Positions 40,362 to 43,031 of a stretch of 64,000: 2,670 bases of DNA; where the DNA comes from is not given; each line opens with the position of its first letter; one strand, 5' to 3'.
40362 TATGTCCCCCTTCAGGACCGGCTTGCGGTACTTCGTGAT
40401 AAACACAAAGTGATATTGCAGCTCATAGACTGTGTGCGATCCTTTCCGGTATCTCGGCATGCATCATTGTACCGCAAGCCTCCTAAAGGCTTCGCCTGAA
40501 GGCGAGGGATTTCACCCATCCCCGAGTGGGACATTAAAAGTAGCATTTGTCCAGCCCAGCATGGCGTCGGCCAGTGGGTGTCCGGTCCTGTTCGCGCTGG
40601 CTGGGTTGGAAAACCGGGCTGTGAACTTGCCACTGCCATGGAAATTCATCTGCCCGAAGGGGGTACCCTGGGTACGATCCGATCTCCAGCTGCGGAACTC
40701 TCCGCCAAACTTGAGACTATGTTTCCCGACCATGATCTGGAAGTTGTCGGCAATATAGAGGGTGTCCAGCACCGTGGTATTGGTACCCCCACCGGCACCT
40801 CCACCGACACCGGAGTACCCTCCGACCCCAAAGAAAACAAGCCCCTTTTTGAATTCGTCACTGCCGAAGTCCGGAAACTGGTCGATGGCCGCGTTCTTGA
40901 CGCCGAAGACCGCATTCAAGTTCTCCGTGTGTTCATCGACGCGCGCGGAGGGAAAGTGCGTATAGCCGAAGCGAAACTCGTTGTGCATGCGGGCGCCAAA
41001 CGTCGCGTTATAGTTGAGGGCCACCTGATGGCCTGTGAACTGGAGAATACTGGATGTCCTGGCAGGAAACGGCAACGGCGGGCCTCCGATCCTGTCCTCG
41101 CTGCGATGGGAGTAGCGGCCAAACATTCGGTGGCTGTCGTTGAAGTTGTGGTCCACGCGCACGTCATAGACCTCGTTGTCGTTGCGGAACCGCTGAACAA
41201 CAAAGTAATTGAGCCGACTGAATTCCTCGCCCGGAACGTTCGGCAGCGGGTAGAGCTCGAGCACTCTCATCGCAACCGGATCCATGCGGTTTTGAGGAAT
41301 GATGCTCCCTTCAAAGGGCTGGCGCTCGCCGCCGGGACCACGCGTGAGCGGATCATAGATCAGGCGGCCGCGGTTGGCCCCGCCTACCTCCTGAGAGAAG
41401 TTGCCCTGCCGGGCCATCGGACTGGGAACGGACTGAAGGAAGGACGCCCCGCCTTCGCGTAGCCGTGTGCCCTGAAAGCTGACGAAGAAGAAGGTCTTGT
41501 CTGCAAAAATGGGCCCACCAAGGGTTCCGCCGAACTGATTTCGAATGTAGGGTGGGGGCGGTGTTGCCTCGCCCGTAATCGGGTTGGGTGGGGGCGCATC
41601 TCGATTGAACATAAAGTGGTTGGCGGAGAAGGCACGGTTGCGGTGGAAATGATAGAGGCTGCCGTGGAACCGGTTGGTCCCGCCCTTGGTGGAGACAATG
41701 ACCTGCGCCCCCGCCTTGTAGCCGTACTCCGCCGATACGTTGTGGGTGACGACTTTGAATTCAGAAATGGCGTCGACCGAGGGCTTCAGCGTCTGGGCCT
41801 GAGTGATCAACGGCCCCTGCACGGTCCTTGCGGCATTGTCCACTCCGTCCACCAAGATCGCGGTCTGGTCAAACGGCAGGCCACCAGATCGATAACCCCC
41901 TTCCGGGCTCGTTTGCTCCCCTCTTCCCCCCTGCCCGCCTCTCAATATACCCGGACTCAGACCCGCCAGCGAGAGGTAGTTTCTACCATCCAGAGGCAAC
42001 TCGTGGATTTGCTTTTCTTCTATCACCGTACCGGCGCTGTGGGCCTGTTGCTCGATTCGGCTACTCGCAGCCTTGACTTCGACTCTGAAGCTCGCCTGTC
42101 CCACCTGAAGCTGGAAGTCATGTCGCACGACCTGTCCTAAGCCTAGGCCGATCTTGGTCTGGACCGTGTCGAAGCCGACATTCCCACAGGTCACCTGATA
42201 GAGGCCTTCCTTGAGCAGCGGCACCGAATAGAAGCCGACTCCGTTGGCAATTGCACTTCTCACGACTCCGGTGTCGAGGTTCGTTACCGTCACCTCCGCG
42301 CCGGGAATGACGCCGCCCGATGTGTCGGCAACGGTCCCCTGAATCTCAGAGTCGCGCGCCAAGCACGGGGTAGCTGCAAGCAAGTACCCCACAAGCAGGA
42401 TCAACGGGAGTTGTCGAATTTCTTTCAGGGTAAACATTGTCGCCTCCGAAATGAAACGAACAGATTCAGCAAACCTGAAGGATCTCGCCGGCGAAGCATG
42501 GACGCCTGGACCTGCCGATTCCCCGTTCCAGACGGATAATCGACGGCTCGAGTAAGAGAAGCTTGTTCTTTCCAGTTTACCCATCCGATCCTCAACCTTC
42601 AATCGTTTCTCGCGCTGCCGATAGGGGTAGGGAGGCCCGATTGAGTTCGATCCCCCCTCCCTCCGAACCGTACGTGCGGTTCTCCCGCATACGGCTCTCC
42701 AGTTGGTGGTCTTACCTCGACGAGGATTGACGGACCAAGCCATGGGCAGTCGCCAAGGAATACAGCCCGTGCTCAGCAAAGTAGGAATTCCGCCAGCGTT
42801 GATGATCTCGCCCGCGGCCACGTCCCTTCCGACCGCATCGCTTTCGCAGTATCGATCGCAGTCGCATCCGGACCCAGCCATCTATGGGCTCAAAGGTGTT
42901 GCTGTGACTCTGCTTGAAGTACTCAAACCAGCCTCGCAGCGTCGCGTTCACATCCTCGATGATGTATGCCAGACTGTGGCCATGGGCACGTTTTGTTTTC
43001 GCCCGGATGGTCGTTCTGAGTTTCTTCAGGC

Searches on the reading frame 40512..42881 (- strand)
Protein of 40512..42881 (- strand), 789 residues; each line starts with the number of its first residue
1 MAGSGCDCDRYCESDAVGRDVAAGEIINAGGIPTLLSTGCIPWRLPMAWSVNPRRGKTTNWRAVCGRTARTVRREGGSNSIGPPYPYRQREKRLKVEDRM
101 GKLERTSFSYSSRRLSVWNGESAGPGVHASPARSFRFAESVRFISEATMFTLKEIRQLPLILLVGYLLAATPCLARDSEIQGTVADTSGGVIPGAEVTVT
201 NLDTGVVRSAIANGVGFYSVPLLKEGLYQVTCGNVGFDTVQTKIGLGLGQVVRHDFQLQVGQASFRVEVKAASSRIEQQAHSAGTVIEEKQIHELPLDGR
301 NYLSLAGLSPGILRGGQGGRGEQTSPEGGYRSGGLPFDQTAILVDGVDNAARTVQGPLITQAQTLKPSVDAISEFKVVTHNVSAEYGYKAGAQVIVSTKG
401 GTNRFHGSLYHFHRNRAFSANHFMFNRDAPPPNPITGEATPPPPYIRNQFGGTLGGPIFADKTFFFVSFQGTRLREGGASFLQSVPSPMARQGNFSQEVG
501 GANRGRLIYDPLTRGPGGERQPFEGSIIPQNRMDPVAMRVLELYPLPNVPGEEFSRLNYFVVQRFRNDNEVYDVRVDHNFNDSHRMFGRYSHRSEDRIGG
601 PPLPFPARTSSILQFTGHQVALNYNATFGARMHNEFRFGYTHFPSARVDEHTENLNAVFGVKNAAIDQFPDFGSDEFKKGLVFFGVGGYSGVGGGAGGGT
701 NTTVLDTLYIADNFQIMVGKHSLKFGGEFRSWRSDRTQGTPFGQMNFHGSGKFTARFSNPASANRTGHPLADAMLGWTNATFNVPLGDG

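Call 12: search_protein_families(library=pfam, proteins=[window:40512-42881:-], max_evalue=1)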
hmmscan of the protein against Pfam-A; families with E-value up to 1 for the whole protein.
window:40512-42881:- (789 aa): 6 families
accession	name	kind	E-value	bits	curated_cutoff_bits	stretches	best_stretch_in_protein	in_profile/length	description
PF25183.1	OMP_b-brl_4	-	9.8e-88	295.9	30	1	397-780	1-351/838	Outer membrane beta barrel domain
PF13620.12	CarboxypepD_reg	-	8e-16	58.6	32.3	1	180-259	2-82/82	Carboxypeptidase regulatory-like domain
PF13715.12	CarbopepD_reg_2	-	3e-05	24.4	32.2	1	180-258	1-76/88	CarboxypepD_reg-like domain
PF17210.9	SdrD_B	-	0.046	14.4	29.7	1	177-247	10-78/112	SdrD B-like domain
PF16720.10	Albumin_I_a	-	0.19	12.1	23.8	1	748-762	15-29/48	Albumin I chain a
PF17936.7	Big_6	-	0.96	10.2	27.6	1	187-223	17-53/83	Bacterial Ig domain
